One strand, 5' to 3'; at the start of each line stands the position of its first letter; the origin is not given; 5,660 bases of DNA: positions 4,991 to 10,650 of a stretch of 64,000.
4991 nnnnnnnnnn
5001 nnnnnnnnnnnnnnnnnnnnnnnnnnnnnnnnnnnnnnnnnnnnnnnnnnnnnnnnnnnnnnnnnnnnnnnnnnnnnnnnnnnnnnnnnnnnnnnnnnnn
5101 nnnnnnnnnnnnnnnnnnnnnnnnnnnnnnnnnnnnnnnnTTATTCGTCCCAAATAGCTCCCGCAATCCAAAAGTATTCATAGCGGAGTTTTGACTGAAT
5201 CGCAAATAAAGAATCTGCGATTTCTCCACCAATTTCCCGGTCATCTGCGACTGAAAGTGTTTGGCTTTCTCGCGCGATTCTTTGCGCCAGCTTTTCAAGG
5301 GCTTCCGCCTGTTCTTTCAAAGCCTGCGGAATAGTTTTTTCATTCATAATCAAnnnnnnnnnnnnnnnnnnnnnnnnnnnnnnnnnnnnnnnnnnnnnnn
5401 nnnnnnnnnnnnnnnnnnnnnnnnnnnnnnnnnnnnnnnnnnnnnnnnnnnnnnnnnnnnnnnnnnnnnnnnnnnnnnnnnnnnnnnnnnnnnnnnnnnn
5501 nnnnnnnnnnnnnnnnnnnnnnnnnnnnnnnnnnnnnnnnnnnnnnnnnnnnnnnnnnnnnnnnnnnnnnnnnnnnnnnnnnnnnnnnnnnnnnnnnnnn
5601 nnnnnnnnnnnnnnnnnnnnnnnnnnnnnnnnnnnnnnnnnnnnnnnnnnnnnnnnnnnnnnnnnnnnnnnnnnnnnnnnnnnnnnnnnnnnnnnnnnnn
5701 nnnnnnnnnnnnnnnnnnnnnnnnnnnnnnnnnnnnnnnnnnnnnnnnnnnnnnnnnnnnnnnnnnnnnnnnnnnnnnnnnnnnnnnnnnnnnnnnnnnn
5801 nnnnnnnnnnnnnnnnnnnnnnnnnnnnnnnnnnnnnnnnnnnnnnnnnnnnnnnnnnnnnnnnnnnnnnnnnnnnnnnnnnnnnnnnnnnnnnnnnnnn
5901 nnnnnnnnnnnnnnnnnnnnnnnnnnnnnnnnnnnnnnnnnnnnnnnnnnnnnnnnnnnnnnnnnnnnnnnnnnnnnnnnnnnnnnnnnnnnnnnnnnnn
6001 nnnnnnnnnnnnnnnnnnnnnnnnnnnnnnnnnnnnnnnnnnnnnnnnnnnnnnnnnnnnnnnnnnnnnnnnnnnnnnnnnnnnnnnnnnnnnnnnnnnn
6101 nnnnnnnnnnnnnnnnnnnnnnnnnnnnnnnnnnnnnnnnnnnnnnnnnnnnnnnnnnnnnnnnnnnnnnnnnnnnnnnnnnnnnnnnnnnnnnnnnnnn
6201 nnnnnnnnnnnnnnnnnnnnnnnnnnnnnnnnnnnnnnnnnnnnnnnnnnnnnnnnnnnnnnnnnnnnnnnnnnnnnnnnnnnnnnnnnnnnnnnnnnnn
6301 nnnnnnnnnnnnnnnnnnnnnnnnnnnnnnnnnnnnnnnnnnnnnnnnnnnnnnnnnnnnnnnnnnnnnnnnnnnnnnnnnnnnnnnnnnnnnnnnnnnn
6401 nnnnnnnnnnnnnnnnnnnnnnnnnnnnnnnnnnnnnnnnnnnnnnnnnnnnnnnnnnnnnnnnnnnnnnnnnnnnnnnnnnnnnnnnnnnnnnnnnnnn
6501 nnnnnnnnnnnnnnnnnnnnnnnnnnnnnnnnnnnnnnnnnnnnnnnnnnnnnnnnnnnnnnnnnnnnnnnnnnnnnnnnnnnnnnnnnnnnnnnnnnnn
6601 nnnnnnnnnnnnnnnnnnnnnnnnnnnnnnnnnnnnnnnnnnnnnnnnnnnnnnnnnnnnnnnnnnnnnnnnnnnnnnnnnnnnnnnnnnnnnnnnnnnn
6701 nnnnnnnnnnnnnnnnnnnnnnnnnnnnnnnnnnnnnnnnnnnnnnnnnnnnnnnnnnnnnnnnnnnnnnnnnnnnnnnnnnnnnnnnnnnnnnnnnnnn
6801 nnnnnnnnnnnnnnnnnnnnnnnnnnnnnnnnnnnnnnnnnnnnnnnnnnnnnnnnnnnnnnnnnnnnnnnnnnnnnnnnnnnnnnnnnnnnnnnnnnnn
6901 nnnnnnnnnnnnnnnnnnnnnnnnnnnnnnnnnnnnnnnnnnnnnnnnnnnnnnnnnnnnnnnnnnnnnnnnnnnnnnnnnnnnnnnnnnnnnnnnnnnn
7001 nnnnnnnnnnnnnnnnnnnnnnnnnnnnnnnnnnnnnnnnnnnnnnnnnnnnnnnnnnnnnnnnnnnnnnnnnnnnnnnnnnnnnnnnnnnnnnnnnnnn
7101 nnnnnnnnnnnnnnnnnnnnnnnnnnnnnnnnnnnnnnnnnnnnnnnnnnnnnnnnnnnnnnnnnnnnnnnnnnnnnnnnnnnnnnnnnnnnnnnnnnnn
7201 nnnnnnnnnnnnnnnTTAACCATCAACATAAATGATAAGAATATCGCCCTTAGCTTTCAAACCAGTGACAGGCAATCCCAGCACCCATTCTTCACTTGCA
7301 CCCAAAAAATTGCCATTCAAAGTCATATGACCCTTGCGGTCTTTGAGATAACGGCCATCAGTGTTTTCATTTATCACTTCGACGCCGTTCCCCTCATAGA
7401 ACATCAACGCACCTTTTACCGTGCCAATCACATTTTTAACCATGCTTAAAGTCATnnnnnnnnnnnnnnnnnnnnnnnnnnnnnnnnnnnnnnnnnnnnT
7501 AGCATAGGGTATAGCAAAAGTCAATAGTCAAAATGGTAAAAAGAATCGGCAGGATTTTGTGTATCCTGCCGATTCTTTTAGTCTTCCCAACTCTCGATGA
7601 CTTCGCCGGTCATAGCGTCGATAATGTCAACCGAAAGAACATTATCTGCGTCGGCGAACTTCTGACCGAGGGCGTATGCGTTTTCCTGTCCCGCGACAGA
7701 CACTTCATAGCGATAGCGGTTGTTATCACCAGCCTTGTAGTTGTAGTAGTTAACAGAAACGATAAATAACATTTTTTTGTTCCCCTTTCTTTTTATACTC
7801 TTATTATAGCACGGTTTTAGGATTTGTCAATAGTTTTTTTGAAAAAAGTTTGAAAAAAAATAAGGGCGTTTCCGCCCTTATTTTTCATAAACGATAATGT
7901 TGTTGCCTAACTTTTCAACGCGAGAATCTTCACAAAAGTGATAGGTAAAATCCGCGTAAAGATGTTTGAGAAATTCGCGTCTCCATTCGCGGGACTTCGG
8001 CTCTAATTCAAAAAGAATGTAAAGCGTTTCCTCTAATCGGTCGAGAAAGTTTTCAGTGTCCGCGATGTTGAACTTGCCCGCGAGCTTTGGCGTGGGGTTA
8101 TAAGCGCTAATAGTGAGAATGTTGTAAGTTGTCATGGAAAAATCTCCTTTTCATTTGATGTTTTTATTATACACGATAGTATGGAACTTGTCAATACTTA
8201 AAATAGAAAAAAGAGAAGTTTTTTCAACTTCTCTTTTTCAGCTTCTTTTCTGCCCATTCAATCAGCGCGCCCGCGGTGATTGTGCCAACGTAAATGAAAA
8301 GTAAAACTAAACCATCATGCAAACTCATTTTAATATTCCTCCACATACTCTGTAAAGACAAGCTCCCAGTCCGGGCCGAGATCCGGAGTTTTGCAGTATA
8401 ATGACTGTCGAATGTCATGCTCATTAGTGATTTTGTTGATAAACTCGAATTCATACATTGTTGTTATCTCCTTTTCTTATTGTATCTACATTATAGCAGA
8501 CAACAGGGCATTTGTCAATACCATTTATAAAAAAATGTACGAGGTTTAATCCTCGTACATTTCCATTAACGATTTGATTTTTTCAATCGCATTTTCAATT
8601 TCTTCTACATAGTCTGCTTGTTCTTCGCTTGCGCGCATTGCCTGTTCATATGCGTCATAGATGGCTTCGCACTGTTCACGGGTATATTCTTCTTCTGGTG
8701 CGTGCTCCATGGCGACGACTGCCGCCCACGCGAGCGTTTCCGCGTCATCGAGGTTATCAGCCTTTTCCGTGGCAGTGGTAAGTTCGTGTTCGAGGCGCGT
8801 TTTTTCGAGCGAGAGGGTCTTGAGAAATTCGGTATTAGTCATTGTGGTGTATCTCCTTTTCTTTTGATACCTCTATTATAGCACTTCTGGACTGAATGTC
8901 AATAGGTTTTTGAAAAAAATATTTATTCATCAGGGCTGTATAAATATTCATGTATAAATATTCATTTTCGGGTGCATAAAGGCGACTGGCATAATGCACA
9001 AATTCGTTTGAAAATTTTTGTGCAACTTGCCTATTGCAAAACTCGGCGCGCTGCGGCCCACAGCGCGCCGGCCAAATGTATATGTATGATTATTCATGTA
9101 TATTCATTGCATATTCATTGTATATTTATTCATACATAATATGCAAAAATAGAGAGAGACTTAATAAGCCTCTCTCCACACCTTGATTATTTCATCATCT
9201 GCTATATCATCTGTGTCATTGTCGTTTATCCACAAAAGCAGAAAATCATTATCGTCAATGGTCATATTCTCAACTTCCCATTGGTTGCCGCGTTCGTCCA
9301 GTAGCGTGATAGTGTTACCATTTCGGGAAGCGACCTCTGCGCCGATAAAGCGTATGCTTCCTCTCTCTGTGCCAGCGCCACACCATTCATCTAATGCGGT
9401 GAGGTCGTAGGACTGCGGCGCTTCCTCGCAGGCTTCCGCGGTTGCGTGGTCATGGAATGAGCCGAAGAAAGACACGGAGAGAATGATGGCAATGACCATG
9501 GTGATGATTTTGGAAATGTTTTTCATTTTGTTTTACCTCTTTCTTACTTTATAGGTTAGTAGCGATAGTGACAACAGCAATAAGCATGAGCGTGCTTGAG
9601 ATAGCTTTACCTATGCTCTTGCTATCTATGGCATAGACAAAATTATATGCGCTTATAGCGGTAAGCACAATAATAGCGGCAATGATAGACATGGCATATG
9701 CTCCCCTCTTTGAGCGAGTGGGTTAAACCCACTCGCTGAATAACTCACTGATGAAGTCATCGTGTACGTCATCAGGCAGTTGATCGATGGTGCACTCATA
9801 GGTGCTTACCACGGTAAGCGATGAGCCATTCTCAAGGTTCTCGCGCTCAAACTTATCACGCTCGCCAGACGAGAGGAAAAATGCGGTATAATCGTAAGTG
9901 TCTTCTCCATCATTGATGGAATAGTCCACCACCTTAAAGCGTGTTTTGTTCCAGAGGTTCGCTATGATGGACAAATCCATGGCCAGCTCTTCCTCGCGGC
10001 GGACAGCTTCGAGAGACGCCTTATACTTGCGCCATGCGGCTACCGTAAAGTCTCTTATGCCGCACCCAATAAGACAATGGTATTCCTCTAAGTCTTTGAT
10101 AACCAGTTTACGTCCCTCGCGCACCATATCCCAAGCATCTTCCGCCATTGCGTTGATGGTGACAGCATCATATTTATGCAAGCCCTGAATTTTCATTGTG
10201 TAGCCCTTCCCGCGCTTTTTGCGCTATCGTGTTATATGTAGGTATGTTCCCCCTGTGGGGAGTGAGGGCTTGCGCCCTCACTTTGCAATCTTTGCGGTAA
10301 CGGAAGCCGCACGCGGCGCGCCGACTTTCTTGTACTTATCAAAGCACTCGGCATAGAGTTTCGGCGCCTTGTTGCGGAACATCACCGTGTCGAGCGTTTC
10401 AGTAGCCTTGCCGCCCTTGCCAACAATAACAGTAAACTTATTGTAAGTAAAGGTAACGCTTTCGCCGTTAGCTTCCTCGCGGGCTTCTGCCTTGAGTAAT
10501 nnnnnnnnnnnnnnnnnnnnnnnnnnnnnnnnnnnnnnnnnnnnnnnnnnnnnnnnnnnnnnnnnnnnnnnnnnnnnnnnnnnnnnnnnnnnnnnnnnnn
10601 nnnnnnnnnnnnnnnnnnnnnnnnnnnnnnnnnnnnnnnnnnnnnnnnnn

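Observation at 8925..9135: Tandem TATTCAT heptamer array flanking the GC hairpin in cassette E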

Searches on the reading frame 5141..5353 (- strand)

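Call 40: search_protein_families(library=pfam, max_evalue=0.05, proteins=[window:5141-5353:-])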
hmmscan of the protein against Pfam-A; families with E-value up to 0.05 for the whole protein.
window:5141-5353:- (70 aa): 1 family
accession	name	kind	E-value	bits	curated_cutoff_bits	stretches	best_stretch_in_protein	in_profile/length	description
PF24671.2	DRC7_C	-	0.005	17.4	28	1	3-53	25-75/109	Dynein regulatory complex subunit 7 C-terminal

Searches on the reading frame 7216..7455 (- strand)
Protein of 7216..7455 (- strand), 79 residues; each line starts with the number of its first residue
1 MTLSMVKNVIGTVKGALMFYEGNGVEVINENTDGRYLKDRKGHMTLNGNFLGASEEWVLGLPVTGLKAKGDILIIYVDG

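Call 17: search_protein_families(library=pfam, max_evalue=0.1, proteins=[window:7216-7455:-])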
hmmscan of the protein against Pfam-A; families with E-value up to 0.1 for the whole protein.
window:7216-7455:- (79 aa): 0 families

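Call 18: search_protein_families(library=phrogs, max_evalue=0.1, proteins=[window:7216-7455:-])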
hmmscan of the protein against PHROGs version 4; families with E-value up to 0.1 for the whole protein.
window:7216-7455:- (79 aa): 1 family
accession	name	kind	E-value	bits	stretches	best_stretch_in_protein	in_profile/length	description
phrog_20178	-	unknown function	0.022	15.9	1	8-51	6-55/77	-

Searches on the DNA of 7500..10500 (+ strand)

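Call 6: search_dna_similar(query=window:7500-10500:+, collection=phages, mode=near)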
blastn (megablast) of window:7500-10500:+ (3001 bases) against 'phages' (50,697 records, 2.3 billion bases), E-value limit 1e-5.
No match.

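Call 26: search_rna_families(source=window, start=8700, end=9300, threshold=evalue, max_evalue=10)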
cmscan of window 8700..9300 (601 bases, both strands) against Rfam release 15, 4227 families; matches with E-value up to 10: 16.
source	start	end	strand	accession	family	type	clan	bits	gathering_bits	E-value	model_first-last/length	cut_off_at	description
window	9120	9178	-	RF02527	SSRC38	Gene; sRNA;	-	27.2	80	0.01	1-166/166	no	Streptococcus sRNA SSRC38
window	8988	9032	+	RF04235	mir-242_2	Gene; miRNA;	-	20.8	56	0.032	19-64/81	no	mir-242_2 microRNA precursor family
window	9078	9139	+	RF04217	mir-297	Gene; miRNA;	-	20.5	90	0.6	1-71/71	no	mir-297 microRNA precursor family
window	9082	9180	+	RF02449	ncr1015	Gene; sRNA;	-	18.9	60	5.3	1-121/121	no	Bacillus sRNA ncr1015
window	9106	9147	-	RF01363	CRISPR-DR50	Gene; CRISPR;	-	18.7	47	5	1-46/46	no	CRISPR RNA direct repeat element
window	9040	9074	-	RF03294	mir-H3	Gene; miRNA;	-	18.6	70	5.4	1-81/81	no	mir-H3 microRNA precursor family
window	8921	8980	+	RF04217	mir-297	Gene; miRNA;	-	17.6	90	3.1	1-71/71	no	mir-297 microRNA precursor family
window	9093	9181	-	RF01858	RsaF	Gene; sRNA;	-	16.9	60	1.7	1-119/119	no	RNA Staph. aureus F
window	9044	9070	+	RF04076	mir-H11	Gene; miRNA;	-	16.8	70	4.8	1-72/72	no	mir-H11 microRNA precursor family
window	8985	9034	-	RF04235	mir-242_2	Gene; miRNA;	-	16.5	56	0.72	16-66/81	no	mir-242_2 microRNA precursor family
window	8839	8900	+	RF00271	SNORD60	Gene; snRNA; snoRNA; CD-box;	CL00066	15.9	42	4.9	1-83/83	no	Small nucleolar RNA SNORD60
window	8747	8881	-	RF01984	ZEB2_AS1_1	Gene; lncRNA;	-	15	80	5.6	1-128/128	no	ZEB2 antisense RNA 1 conserved region 1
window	9034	9236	-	RF02079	STnc180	Gene; sRNA;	-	14.7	50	2.4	1-208/208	no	Enterobacterial sRNA STnc180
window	8812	8867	+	RF00489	ctRNA_p42d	Gene; antisense;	-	14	50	7.1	1-46/46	no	ctRNA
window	8880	8937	-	RF00345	snoR1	Gene; snRNA; snoRNA; CD-box;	CL00066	13.9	49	5.8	1-93/93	no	Small nucleolar RNA snoR1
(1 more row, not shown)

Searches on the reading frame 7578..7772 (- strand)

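Call 17: search_protein_families(library=pfam, max_evalue=0.1, proteins=[window:7578-7772:-])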
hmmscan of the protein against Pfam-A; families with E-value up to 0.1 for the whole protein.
window:7578-7772:- (64 aa): 1 family
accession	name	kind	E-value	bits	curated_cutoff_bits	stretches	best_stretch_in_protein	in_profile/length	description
PF03413.25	PepSY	-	0.0019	18.9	24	1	12-62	23-60/60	Peptidase propeptide and YPEB domain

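Call 18: search_protein_families(library=phrogs, max_evalue=0.1, proteins=[window:7578-7772:-])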
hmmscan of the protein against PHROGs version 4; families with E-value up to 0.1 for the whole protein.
window:7578-7772:- (64 aa): 0 families

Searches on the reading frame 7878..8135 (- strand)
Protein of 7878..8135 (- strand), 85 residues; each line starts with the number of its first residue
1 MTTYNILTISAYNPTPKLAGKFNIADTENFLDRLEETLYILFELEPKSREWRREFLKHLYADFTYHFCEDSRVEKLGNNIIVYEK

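Call 17: search_protein_families(library=pfam, max_evalue=0.1, proteins=[window:7878-8135:-])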
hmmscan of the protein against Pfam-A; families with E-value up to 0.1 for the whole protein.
window:7878-8135:- (85 aa): 1 family
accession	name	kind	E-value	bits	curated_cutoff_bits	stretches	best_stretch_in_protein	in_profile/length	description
PF25789.1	TPR_NAA35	-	0.068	12.5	27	1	23-64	74-115/376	NAA35-like, TPR repeats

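Call 18: search_protein_families(library=phrogs, max_evalue=0.1, proteins=[window:7878-8135:-])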
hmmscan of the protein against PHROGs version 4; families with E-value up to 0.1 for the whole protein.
window:7878-8135:- (85 aa): 0 families

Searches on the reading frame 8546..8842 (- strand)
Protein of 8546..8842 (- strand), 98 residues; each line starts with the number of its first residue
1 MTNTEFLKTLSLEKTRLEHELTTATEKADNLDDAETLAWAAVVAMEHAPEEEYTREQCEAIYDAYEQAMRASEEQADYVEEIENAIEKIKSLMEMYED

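Call 17: search_protein_families(library=pfam, max_evalue=0.1, proteins=[window:8546-8842:-])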
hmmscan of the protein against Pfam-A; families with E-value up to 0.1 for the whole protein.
window:8546-8842:- (98 aa): 4 families
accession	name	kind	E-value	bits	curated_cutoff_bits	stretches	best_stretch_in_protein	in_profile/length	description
PF20308.4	TPR-S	-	0.014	16.4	27.6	1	10-78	26-93/102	Tetratricopeptide Repeats-Sensor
PF12325.13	TMF_TATA_bd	-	0.019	15.5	29.1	1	5-94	12-109/115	TATA element modulatory factor 1 TATA binding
PF21993.1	TetR_C_13_2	-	0.031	15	27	1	24-78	12-65/103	Transcriptional regulator LmrA/YxaF-like, C-terminal domain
PF19329.4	KCTD11_21_C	-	0.067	13.5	27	1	27-61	68-102/154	BTB/POZ domain-containing protein KCTD11/21 C-terminus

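Call 18: search_protein_families(library=phrogs, max_evalue=0.1, proteins=[window:8546-8842:-])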
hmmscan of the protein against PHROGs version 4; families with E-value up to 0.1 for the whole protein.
window:8546-8842:- (98 aa): 4 families
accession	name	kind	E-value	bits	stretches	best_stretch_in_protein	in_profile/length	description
phrog_24814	-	unknown function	0.017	15.8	1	33-96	28-87/213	-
phrog_3550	-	unknown function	0.025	16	1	56-97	16-52/79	-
phrog_18487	-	unknown function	0.033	15.2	1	26-90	29-91/133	-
phrog_6169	-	unknown function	0.054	14.5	1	23-88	94-159/165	-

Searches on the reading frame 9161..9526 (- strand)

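Call 17: search_protein_families(library=pfam, max_evalue=0.1, proteins=[window:9161-9526:-])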
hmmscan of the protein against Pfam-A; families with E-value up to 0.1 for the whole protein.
window:9161-9526:- (121 aa): 1 family
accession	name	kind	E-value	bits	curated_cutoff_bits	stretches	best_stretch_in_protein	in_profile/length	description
PF12048.14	DUF3530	-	0.071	12.9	29.8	1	13-106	5-83/310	Protein of unknown function (DUF3530)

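Call 18: search_protein_families(library=phrogs, max_evalue=0.1, proteins=[window:9161-9526:-])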
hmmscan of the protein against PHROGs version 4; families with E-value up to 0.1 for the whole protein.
window:9161-9526:- (121 aa): 0 families
